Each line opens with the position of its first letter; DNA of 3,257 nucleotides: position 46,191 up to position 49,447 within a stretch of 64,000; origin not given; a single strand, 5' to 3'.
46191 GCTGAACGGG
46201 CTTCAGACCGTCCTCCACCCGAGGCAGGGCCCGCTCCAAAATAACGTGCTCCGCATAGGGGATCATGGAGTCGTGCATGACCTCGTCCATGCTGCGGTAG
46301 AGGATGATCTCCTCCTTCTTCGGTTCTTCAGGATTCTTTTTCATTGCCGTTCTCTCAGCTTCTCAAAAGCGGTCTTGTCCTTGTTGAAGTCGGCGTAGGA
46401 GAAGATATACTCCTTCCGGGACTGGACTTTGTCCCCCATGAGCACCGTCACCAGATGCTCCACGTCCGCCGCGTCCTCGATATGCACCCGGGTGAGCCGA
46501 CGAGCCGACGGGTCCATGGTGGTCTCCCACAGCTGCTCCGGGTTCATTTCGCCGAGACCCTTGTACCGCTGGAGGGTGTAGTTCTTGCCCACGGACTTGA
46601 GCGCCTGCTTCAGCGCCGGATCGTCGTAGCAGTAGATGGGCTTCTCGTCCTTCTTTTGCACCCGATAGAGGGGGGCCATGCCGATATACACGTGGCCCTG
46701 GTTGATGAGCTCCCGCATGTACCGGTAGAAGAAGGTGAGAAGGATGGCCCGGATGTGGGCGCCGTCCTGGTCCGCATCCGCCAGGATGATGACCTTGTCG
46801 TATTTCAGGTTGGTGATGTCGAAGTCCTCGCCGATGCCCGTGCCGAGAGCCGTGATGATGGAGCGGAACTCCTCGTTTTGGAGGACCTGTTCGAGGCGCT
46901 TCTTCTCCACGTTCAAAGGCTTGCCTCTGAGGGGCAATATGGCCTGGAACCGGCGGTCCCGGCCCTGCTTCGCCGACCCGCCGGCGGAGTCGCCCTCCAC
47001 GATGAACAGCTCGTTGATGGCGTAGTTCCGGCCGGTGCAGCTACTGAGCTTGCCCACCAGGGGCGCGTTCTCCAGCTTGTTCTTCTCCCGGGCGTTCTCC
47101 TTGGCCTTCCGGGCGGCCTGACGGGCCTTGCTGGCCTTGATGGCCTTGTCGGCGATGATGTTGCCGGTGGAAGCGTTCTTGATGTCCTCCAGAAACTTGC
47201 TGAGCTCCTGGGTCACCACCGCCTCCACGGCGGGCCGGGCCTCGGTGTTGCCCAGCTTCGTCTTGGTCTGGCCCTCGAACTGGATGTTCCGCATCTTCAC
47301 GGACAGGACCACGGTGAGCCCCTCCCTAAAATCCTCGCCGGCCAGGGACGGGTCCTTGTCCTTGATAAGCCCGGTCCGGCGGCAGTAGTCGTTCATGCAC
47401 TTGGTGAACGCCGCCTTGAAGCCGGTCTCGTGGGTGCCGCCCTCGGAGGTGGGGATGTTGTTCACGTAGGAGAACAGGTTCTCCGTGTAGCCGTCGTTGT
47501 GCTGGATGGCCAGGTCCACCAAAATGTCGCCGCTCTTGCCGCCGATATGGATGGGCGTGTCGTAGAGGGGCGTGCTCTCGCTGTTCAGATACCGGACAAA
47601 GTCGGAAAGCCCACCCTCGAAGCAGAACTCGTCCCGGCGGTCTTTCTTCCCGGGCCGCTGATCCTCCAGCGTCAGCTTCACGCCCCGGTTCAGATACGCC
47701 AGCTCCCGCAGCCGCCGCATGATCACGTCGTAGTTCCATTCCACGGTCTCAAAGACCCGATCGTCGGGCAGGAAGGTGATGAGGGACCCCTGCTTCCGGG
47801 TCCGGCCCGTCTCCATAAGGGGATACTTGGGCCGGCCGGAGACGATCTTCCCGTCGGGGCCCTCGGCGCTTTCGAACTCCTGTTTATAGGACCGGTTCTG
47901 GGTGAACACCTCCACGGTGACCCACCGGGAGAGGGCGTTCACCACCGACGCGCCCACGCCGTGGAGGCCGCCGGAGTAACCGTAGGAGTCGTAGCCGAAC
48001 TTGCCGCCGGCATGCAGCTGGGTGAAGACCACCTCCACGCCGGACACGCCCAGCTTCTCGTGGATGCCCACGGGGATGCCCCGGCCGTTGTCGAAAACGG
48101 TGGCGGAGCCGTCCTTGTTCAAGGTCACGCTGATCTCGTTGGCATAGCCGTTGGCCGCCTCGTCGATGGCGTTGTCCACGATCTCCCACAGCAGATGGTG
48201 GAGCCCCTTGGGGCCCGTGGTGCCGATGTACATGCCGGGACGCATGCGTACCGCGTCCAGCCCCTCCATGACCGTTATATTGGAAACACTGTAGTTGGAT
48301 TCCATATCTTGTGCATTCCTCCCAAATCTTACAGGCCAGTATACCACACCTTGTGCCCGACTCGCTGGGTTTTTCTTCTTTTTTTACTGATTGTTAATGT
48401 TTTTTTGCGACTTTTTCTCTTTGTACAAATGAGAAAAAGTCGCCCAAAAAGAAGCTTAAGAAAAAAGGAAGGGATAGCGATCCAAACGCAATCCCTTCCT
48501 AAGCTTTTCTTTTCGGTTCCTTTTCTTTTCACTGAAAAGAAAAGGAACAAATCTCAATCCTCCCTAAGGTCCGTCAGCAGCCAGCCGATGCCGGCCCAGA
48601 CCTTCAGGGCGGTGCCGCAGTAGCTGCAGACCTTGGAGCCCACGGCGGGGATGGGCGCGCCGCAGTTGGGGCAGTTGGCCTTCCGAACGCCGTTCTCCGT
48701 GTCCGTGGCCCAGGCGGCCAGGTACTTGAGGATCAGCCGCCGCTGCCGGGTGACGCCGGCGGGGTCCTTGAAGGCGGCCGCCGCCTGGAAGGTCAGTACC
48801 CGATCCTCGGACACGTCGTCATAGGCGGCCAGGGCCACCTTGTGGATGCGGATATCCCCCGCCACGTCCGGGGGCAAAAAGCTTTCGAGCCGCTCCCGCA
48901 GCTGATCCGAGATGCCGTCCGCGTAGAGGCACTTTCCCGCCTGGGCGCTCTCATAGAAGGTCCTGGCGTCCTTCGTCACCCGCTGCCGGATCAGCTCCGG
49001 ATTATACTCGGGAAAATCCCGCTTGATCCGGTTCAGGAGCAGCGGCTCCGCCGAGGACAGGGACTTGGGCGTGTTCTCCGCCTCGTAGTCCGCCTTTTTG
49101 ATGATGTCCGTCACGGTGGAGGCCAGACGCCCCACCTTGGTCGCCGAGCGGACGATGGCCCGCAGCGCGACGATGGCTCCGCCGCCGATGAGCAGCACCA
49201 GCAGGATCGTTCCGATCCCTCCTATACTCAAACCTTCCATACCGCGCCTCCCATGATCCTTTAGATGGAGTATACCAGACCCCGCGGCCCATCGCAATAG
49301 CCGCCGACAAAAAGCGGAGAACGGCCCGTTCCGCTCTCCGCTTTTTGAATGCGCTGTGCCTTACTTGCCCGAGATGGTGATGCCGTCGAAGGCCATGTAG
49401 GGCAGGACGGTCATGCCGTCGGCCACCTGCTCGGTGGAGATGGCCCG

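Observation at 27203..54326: Multi-copy family of nested polypyrimidine/polypurine palindromic hairpins next to stop codons (REP-like element?)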

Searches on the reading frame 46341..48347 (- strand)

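Call 55: search_protein_families(library=pfam, proteins=[window:46341-48347:-], max_evalue=0.00001)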
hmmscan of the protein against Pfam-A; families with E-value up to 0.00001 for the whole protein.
window:46341-48347:- (668 aa): 4 families
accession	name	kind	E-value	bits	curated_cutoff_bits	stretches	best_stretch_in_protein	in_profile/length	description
PF00204.31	DNA_gyraseB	-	7.3e-57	192.1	27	1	246-417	1-172/173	DNA gyrase B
PF00986.26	DNA_gyraseB_C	-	1.1e-28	99.6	29.8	1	588-648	2-62/63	DNA gyrase B subunit, carboxyl terminus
PF01751.28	Toprim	-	7.2e-18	65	23.1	1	446-555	1-93/96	Toprim domain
PF02518.31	HATPase_c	-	5.8e-14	52.9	26.4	1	46-147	3-93/111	Histidine kinase-, DNA gyrase B-, and HSP90-like ATPase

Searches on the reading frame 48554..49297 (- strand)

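Call 55: search_protein_families(library=pfam, proteins=[window:48554-49297:-], max_evalue=0.00001)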
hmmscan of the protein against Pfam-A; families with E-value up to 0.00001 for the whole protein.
window:48554-49297:- (247 aa): 2 families
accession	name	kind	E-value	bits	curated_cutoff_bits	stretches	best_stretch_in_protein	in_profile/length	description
PF13248.11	Zn_ribbon_3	-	1e-06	28.4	27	1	206-229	2-24/26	zinc-ribbon domain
PF13240.11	Zn_Ribbon_1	-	4.1e-06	26.9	25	1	209-231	2-23/23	zinc-ribbon domain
